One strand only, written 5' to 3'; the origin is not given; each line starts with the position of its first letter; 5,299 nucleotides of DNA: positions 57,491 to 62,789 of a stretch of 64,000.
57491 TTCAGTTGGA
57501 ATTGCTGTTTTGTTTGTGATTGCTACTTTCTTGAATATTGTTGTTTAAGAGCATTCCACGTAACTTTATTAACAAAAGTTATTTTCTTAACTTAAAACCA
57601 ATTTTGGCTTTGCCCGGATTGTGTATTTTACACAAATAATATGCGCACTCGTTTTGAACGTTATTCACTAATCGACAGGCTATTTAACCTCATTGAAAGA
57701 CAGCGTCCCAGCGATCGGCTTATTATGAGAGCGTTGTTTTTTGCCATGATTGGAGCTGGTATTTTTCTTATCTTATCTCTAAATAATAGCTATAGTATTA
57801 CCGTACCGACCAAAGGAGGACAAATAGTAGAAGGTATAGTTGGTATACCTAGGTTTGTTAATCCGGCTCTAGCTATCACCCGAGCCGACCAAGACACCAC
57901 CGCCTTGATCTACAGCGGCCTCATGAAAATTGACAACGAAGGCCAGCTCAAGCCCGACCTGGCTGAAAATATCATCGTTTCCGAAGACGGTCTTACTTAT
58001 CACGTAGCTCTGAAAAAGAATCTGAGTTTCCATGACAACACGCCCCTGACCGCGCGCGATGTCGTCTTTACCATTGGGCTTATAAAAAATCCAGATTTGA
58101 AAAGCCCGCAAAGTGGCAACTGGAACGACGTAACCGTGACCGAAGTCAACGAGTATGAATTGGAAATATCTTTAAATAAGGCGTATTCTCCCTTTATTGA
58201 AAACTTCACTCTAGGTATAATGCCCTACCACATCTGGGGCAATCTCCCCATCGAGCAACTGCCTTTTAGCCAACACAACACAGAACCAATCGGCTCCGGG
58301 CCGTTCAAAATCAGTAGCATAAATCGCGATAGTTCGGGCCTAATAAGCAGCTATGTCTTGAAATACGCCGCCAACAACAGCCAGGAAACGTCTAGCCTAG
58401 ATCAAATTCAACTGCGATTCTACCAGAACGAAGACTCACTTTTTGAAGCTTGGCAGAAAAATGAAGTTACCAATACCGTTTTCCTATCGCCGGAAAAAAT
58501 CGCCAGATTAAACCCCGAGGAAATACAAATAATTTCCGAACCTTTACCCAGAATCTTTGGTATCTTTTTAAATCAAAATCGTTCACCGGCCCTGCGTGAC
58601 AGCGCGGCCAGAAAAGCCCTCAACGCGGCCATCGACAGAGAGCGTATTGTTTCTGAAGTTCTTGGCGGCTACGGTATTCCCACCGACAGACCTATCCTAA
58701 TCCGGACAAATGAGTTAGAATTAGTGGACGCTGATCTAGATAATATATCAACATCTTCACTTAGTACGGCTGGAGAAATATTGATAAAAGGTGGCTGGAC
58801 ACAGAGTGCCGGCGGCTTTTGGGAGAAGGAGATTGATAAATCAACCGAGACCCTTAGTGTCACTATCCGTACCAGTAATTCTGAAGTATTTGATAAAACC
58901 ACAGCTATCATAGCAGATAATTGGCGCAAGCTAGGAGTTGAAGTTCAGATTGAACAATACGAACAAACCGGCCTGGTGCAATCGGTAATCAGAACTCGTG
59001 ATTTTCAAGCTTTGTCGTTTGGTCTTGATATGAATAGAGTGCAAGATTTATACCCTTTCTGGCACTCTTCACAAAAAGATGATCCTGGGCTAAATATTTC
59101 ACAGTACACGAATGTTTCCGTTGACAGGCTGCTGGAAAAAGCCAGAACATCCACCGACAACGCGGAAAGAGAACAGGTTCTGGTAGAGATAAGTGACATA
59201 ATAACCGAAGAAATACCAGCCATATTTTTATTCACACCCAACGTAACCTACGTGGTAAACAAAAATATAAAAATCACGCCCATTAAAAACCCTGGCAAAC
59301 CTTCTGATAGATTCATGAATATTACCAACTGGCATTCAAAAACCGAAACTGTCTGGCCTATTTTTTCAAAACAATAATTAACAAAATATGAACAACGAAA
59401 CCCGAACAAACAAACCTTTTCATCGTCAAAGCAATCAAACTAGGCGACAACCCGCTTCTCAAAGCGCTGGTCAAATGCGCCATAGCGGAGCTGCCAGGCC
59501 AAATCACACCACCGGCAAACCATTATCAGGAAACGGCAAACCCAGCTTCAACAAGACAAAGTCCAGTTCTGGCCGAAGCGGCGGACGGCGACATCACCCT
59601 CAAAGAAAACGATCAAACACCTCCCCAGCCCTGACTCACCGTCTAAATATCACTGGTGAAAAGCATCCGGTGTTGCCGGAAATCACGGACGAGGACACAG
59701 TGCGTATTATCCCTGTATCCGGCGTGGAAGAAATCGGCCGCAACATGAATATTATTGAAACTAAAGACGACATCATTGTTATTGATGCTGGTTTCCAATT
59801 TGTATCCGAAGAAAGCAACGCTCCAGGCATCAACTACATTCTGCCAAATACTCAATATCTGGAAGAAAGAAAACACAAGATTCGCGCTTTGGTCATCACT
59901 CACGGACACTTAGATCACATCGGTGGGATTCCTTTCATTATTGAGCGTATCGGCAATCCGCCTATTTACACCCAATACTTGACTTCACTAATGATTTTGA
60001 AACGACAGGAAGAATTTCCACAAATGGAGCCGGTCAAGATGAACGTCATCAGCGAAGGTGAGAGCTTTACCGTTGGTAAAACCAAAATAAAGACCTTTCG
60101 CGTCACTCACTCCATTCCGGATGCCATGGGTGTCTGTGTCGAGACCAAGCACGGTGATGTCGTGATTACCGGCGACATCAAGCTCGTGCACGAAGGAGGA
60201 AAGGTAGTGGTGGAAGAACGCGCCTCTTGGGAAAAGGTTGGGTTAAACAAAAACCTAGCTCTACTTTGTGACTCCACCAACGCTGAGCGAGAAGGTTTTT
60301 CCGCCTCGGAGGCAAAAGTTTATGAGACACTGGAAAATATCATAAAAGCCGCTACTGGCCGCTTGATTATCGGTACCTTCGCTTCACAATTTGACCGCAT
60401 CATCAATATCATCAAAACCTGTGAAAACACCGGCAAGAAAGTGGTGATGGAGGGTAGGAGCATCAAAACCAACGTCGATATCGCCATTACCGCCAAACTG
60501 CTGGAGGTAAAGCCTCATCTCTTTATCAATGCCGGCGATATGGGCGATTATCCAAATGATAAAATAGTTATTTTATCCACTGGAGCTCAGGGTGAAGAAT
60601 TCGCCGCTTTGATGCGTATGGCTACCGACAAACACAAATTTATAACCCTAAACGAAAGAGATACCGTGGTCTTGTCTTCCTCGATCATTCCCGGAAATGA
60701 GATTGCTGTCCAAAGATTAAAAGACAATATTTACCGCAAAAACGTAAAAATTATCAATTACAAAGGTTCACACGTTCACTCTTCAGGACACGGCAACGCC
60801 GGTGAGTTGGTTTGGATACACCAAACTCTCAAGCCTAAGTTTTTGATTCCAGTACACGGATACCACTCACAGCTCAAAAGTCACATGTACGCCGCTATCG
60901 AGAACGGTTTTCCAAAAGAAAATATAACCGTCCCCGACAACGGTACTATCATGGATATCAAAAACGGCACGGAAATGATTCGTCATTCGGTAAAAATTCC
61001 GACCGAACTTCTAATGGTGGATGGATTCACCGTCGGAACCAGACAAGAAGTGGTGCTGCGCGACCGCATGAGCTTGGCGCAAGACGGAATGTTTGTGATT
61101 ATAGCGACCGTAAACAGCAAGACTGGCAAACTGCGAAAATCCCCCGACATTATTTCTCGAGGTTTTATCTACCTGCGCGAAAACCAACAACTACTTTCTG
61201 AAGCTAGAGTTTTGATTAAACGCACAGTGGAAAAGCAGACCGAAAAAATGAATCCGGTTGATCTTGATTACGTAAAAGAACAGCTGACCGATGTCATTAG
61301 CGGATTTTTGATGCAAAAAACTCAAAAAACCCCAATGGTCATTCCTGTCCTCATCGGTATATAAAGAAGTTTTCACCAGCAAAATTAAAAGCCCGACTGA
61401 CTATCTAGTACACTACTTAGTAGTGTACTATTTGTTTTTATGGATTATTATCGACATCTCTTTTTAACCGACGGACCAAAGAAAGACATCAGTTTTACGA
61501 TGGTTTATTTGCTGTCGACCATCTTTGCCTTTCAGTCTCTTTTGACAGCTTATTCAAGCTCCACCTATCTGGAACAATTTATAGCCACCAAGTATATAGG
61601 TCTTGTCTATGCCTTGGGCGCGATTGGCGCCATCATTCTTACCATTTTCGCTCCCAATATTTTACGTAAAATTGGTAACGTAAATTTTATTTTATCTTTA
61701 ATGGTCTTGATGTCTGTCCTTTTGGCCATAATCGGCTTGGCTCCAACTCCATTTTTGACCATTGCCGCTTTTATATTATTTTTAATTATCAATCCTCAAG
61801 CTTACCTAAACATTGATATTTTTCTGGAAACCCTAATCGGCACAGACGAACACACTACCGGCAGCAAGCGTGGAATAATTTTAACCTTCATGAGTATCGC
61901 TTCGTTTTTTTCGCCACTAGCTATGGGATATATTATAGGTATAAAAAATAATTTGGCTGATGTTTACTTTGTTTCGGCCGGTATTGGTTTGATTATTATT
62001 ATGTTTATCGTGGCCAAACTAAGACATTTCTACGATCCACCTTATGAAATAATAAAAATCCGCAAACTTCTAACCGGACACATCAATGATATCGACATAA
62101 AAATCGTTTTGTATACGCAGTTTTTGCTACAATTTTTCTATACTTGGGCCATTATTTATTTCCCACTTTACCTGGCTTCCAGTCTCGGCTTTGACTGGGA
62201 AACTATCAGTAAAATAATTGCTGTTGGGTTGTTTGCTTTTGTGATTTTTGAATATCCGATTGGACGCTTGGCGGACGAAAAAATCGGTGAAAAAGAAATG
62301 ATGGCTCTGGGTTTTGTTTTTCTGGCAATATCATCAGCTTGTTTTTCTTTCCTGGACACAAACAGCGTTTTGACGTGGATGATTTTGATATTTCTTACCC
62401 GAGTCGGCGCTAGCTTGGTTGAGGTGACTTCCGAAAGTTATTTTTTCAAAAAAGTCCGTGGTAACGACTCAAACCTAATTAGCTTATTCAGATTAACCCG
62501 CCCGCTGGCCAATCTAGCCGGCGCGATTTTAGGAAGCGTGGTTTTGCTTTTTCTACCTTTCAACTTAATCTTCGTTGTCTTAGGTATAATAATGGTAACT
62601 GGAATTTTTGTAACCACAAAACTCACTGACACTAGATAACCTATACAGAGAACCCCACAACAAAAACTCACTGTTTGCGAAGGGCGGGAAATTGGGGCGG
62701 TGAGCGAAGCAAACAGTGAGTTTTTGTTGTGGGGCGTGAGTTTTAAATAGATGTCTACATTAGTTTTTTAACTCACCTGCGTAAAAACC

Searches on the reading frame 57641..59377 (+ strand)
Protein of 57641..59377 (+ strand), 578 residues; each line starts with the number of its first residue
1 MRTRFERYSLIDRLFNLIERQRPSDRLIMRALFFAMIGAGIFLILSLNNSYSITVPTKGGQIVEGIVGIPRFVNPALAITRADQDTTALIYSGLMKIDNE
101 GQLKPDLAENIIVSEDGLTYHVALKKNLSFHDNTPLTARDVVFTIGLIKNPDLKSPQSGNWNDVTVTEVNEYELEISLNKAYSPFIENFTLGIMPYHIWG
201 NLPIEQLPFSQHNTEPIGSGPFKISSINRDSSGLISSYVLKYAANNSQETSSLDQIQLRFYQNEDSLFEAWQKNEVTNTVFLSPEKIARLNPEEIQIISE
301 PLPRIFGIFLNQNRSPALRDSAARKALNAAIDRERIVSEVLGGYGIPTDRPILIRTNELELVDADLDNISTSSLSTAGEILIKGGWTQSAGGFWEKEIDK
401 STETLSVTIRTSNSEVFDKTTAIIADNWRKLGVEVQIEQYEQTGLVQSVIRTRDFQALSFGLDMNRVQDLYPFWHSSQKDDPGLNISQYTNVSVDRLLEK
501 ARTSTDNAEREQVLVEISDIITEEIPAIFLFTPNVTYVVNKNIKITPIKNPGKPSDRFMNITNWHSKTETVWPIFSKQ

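Call 6: search_protein_families(library=pfam, proteins=[window:57641-59377:+], max_evalue=0.001)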
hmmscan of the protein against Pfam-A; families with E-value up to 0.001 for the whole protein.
window:57641-59377:+ (578 aa): 1 family
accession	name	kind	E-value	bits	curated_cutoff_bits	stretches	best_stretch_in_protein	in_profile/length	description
PF00496.27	SBP_bac_5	-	4.3e-55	187.8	32.4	1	103-473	2-357/368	Bacterial extracellular solute-binding proteins, family 5 Middle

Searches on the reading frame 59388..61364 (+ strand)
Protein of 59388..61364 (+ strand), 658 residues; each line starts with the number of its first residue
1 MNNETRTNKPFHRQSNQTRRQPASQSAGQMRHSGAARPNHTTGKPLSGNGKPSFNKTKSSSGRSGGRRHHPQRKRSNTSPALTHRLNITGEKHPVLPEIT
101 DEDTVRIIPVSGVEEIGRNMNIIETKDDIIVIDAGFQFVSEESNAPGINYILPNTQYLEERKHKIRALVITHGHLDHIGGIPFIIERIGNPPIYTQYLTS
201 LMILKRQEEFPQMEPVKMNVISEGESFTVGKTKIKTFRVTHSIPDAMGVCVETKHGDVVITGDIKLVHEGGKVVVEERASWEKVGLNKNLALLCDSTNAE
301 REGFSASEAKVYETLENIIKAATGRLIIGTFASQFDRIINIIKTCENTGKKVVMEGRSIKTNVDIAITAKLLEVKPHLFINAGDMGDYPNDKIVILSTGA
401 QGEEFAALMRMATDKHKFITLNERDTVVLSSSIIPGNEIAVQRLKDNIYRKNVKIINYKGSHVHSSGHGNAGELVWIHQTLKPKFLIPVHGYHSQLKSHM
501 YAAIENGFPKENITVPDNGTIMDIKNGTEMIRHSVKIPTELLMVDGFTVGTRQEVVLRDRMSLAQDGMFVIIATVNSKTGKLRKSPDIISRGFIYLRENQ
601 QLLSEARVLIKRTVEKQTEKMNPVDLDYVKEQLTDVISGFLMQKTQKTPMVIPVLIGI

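Call 6: search_protein_families(library=pfam, proteins=[window:59388-61364:+], max_evalue=0.001)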
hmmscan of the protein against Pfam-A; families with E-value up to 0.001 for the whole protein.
window:59388-61364:+ (658 aa): 6 families
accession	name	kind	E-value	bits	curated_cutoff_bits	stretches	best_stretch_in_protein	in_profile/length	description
PF22505.1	RNase_J_b_CASP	-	6.5e-38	129.8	27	1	324-447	2-125/126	Ribonuclease J, beta-CASP domain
PF17770.6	RNase_J_C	-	7.9e-25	88.2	23.8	1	556-657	1-101/102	Ribonuclease J C-terminal domain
PF12706.13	Lactamase_B_2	-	1.5e-14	54.5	27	1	130-269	3-148/200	Beta-lactamase superfamily domain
PF00753.33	Lactamase_B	-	7.2e-14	52.6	22.7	1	118-275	6-161/196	Metallo-beta-lactamase superfamily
PF07521.17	RMMBL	-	0.00013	22.3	21.6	1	462-499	10-48/63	Zn-dependent metallo-hydrolase RNA specificity domain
PF13483.12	Lactamase_B_3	-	0.00064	20.2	24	0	148-274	21-113/160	Beta-lactamase superfamily domain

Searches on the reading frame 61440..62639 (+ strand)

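Call 6: search_protein_families(library=pfam, proteins=[window:61440-62639:+], max_evalue=0.001)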
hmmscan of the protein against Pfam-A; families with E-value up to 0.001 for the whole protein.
window:61440-62639:+ (399 aa): 2 families
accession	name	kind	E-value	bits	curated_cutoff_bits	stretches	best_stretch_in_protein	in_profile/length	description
PF07690.21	MFS_1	-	3.1e-17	63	33.4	1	226-391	4-167/347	Major Facilitator Superfamily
PF13347.12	MFS_2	-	2.5e-05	23.5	27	1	26-168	237-376/427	MFS/sugar transport protein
